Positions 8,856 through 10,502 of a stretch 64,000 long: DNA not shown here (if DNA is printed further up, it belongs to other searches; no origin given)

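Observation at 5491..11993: Candidate new envelope module: atypical murA co-transcribed with an Mla/Pqi-type lipid ABC system, divergent from SulP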

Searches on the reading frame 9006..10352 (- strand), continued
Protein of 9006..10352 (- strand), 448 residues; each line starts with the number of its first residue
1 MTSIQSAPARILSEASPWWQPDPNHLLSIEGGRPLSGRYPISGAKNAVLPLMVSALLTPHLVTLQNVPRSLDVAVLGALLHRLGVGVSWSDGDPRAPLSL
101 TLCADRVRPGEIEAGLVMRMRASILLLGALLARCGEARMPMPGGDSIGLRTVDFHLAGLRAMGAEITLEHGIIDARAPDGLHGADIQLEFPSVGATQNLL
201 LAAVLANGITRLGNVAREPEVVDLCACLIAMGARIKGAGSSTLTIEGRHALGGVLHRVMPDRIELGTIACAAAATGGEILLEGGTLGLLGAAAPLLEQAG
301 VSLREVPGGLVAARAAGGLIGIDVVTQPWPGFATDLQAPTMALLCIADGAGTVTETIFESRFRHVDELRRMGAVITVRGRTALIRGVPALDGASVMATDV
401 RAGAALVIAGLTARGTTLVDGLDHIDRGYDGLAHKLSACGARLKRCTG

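Call 26: find_encoding_contigs(protein=P0016, flank=8000, max_places=1)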
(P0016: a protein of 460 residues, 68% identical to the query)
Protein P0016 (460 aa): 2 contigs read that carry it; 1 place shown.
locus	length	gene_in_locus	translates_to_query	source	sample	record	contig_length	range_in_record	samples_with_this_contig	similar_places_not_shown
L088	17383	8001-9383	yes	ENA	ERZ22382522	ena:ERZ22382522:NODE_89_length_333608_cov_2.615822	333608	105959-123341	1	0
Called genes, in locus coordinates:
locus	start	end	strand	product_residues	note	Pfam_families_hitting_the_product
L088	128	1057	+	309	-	PF00701:DHDPS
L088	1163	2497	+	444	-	PF07690:MFS_1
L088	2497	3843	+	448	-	PF00890:FAD_binding_2 (weak), PF01134:GIDA (weak), PF01266:DAO (faint), PF07992:Pyr_redox_2 (weak), PF12831:FAD_oxidored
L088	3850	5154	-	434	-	PF00202:Aminotran_3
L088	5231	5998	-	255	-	PF13490:zf-HC2 (weak)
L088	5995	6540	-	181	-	PF04542:Sigma70_r2, PF08281:Sigma70_r4_2, PF04545:Sigma70_r4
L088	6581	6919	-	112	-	PF13473:Cupredoxin_1, PF00127:Copper-bind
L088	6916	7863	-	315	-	PF00149:Metallophos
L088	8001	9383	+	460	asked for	PF00275:EPSP_synthase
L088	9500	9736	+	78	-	-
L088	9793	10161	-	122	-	-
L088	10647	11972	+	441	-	-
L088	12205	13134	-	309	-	PF00072:Response_reg, PF00990:GGDEF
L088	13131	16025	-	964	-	PF00512:HisKA, PF02518:HATPase_c, PF00072:Response_reg, PF01627:Hpt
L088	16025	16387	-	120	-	-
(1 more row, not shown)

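Call 32: search_dna_similar(query=window:9006-10352:-, collection=plasmids, mode=protein, max_rows=30)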
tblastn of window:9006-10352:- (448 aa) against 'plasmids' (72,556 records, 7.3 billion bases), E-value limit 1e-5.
Records with a match: 145; places in all: 153; records where one place covers at least 80% of the query: 82.
Best place of each record, by identity: <60% 145.
By first word of the organism name: Streptomyces 30; Rhizobium 21; Neorhizobium 5; Sinorhizobium 5; Acinetobacter 5; Pseudochrobactrum 4; Escherichia 4; Riemerella 4; Burkholderia 4; Klebsiella 3; and 45 more.
By predicted mobility (MOB-suite, as given by PLSDB): non-mobilizable 124; mobilizable 16; conjugative 5.
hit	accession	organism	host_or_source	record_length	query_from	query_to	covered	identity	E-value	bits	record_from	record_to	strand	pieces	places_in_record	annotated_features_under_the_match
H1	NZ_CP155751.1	Sphingomonas parapaucimobilis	Chinese cabbage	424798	29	445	93%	51.6%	8e-93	314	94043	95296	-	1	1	murA: UDP-N-acetylglucosamine 1-carboxyvinyltransferase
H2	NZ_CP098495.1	Qipengyuania citrea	whole organism,South China Sea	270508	27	445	94%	50.4%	1e-87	299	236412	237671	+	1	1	murA: UDP-N-acetylglucosamine 1-carboxyvinyltransferase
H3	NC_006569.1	Ruegeria pomeroyi DSS-3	-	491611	29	448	94%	49.2%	5e-90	306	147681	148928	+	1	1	murA: UDP-N-acetylglucosamine 1-carboxyvinyltransferase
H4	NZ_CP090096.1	Neorhizobium galegae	Galega,Cell culture,Plant nodule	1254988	5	447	99%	46.2%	5e-89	303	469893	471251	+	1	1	record has no annotation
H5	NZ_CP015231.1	Tritonibacter mobilis F1926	cell culture,seawater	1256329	29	445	93%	48.9%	5e-87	297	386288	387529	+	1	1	record has no annotation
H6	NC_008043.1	Ruegeria sp. TM1040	-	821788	29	445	93%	48.9%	5e-87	297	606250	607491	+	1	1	murA: UDP-N-acetylglucosamine 1-carboxyvinyltransferase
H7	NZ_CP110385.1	Tritonibacter mobilis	-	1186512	29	445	93%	48.9%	6e-87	297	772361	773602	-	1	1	record has no annotation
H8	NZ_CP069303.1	Shinella sp. PSBB067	monoisolate,Minnesota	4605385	27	447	94%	48.4%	1e-87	299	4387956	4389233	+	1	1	none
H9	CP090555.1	Neorhizobium galegae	Galega,Cell culture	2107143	5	447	99%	46.0%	2e-73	303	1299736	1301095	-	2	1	none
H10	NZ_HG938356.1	Neorhizobium galegae bv. officinalis bv. officinalis str. ...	Galega officinalis root nodule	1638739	27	447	94%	48.1%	2e-88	301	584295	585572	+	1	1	record has no annotation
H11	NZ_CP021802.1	Sinorhizobium meliloti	Medicago sativa,Single Cell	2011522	27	447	94%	48.1%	3e-89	303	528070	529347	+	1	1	none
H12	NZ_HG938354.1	Neorhizobium galegae bv. orientalis str. HAMBI 540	Galega orientalis root nodule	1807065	27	447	94%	47.9%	5e-88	300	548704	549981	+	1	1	record has no annotation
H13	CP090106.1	Sinorhizobium meliloti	Medicago,Cell culture,Plant nodule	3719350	27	447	94%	47.9%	1e-88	302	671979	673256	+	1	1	murA: UDP-N-acetylglucosamine 1-carboxyvinyltransferase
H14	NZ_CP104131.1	Sinorhizobium sp. K101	Phaseolus vulgaris,cell ...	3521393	27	447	94%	47.9%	5e-88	300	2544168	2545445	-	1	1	none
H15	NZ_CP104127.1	Sinorhizobium sp. M103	Phaseolus vulgaris,cell ...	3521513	27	447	94%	47.9%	5e-88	300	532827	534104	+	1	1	none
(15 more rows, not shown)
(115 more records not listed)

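Call 38: find_encoding_contigs(protein=P0001, flank=10000, max_places=4)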
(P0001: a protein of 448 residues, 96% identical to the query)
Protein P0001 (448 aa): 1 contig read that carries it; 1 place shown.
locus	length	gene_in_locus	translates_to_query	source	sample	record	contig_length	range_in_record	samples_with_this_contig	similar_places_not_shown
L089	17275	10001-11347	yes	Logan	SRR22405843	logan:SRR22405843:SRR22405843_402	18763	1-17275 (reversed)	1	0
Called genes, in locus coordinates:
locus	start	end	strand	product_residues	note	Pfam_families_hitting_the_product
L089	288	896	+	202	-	PF01569:PAP2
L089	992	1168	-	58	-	-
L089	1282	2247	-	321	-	PF00535:Glycos_transf_2, PF10111:Glyco_tranf_2_2 (weak), PF13641:Glyco_tranf_2_3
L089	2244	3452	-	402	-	PF13439:Glyco_transf_4, PF13579:Glyco_trans_4_4 (weak), PF20706:GT4-conflict, PF00534:Glycos_transf_1, PF13692:Glyco_trans_1_4, PF13524:Glyco_trans_1_2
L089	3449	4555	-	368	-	PF22059:GumK_N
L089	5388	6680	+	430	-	-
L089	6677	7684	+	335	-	PF00150:Cellulase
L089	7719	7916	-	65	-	-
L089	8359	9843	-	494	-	PF00916:Sulfate_transp, PF01740:STAS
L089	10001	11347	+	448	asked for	PF00275:EPSP_synthase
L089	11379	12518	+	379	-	PF02405:MlaE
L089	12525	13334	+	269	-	PF00005:ABC_tran, PF13304:AAA_21 (weak)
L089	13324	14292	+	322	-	PF02470:MlaD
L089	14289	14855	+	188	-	PF03886:ABC_trans_aux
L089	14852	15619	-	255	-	PF09490:CbtA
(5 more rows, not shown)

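Call 39: find_encoding_contigs(protein=P0191, flank=10000, max_places=4)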
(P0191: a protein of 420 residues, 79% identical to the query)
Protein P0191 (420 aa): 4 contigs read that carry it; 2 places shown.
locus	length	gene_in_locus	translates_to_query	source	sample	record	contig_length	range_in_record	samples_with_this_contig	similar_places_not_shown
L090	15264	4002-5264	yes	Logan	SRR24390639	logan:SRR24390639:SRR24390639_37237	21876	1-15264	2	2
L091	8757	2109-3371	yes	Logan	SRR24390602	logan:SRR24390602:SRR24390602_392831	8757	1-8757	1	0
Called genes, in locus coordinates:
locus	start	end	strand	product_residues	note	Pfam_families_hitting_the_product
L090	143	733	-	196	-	PF06080:DUF938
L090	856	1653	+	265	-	PF06831:H2TH, PF06827:zf-FPG_IleRS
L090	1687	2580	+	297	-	PF00226:DnaJ, PF01556:DnaJ_C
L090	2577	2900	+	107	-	PF13591:MerR_2 (weak)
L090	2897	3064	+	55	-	-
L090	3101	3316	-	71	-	-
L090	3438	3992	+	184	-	PF22769:DCD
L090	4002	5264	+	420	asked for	PF00275:EPSP_synthase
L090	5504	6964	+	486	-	-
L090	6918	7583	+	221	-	PF07731:Cu-oxidase_2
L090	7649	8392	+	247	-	PF00106:adh_short, PF08659:KR, PF13561:adh_short_C2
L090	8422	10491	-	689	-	PF00403:HMA, PF00122:E1-E2_ATPase, PF00702:Hydrolase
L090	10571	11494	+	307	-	PF00135:COesterase (weak), PF20434:BD-FAE, PF07859:Abhydrolase_3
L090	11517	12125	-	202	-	PF05494:MlaC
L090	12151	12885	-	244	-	PF04333:MlaA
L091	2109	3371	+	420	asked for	PF00275:EPSP_synthase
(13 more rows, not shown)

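Call 43: list_cluster_members(proteins=[P0183, P0208, P0239, P0191, P0227, P0231, P0235, P0237, P0172, P0206])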
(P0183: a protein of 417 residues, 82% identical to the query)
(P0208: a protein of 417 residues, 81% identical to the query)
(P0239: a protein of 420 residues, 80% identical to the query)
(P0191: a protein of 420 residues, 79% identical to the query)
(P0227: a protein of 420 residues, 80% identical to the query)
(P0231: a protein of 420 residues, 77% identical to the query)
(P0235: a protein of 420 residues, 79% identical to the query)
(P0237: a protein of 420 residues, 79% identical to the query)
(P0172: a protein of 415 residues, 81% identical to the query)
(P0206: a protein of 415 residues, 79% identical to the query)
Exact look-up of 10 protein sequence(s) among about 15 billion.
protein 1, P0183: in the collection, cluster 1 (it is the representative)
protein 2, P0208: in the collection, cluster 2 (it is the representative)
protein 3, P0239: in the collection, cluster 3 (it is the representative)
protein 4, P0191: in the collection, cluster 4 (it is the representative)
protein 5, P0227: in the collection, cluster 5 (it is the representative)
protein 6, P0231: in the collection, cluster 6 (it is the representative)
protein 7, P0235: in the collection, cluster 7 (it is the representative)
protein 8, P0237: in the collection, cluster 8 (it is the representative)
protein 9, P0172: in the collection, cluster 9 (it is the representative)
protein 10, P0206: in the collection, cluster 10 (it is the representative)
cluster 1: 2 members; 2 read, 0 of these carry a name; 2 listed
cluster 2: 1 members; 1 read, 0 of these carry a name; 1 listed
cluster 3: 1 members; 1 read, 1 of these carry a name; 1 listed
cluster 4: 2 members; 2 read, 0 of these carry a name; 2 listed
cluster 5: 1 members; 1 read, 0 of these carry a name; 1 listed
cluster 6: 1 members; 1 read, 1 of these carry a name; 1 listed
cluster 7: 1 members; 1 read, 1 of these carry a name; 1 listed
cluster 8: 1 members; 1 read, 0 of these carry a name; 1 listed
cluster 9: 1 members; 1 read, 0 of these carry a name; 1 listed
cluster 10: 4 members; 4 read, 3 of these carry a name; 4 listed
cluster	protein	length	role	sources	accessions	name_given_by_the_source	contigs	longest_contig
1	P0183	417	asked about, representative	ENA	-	-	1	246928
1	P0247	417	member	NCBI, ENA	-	-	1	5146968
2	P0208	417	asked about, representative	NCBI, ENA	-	-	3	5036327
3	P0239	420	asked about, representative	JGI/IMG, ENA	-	UDP-N-acetylglucosamine 1-carboxyvinyltransferase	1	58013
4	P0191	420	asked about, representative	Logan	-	-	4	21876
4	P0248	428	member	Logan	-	-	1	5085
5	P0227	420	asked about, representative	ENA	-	-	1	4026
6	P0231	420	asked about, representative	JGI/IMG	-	UDP-N-acetylglucosamine 1-carboxyvinyltransferase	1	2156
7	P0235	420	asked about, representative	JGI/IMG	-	UDP-N-acetylglucosamine 1-carboxyvinyltransferase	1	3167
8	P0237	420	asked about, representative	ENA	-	-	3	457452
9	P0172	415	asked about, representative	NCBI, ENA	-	-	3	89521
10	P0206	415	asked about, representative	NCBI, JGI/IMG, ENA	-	UDP-N-acetylglucosamine 1-carboxyvinyltransferase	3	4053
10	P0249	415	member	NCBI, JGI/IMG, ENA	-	UDP-N-acetylglucosamine 1-carboxyvinyltransferase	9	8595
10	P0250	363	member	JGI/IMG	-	UDP-N-acetylglucosamine 1-carboxyvinyltransferase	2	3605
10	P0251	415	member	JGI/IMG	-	-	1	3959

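Call 46: find_encoding_contigs(protein=P0166, flank=10000, max_places=3)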
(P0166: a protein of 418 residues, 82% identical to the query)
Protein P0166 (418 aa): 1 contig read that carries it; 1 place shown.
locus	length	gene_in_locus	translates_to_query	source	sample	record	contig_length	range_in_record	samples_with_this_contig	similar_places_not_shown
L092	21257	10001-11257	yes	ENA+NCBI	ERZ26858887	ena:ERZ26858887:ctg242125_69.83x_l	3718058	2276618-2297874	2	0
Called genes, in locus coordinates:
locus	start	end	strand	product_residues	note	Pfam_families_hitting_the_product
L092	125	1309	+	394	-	PF16841:CBM60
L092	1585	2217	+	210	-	PF00665:rve, PF13683:rve_3, PF13333:rve_2 (weak)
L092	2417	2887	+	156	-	-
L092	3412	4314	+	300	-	PF00872:Transposase_mut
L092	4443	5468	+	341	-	PF01548:DEDD_Tnp_IS110, PF02371:Transposase_20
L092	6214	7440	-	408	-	-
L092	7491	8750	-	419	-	PF13356:Arm-DNA-bind_3, PF22022:Phage_int_M, PF00589:Phage_integrase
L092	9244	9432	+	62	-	-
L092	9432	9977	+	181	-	PF22769:DCD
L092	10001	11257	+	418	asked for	PF00275:EPSP_synthase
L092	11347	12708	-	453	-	PF00144:Beta-lactamase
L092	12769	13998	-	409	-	PF02353:CMAS, PF13489:Methyltransf_23, PF05175:MTS (weak), PF13649:Methyltransf_25, PF13847:Methyltransf_31, PF08241:Methyltransf_11, PF08242:Methyltransf_12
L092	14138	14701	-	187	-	PF01281:Ribosomal_L9_N, PF03948:Ribosomal_L9_C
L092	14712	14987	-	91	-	PF01084:Ribosomal_S18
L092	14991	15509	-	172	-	PF01250:Ribosomal_S6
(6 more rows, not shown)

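Call 74: list_cluster_members(proteins=[P0008, P0076, P0005, P0019, P0011, P0057, P0053, P0068, P0094, P0079])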
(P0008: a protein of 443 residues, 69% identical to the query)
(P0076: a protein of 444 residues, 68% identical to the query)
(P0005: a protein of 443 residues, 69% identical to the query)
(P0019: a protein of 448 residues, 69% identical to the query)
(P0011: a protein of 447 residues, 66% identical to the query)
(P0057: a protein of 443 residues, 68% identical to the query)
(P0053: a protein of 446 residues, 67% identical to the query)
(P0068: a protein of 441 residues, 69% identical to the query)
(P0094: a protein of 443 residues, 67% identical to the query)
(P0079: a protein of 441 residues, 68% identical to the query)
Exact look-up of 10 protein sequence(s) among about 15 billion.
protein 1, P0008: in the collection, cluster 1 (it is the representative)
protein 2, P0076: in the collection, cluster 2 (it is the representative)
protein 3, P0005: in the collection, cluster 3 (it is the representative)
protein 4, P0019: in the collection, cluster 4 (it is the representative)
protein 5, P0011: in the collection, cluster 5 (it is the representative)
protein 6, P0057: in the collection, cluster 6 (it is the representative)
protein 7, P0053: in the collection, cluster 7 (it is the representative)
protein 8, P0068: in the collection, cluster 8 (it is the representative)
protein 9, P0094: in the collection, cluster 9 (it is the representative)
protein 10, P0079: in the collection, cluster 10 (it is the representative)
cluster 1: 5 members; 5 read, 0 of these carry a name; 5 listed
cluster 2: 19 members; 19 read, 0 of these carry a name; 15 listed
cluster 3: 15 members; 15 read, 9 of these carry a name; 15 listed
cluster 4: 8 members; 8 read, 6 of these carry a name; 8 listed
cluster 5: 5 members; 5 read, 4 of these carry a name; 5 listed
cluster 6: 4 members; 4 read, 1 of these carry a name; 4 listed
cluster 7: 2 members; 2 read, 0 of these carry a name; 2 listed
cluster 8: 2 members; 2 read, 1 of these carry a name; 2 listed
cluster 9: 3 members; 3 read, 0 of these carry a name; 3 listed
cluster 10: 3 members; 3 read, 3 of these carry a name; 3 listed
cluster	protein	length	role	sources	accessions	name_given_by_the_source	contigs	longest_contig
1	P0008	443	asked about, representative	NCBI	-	-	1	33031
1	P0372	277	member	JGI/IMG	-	-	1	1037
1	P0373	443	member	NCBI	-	-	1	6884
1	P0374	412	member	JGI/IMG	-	-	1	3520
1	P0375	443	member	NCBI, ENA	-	-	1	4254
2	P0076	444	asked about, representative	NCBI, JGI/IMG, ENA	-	-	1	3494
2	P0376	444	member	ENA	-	-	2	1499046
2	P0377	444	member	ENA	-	-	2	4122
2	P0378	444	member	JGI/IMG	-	-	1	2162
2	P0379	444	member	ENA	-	-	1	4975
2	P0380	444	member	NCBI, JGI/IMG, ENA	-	-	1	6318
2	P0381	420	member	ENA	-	-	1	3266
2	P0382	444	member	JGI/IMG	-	-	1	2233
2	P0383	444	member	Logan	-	-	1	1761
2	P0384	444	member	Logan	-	-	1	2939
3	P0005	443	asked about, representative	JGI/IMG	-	UDP-N-acetylglucosamine 1-carboxyvinyltransferase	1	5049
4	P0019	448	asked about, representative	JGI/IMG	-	UDP-N-acetylglucosamine 1-carboxyvinyltransferase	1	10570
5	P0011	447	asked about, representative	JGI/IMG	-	UDP-N-acetylglucosamine 1-carboxyvinyltransferase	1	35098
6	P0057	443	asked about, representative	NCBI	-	-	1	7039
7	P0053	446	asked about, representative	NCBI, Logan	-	-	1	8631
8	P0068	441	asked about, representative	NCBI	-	-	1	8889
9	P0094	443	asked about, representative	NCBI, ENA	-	-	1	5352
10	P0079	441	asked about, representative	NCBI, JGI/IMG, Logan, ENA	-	UDP-N-acetylglucosamine 1-carboxyvinyltransferase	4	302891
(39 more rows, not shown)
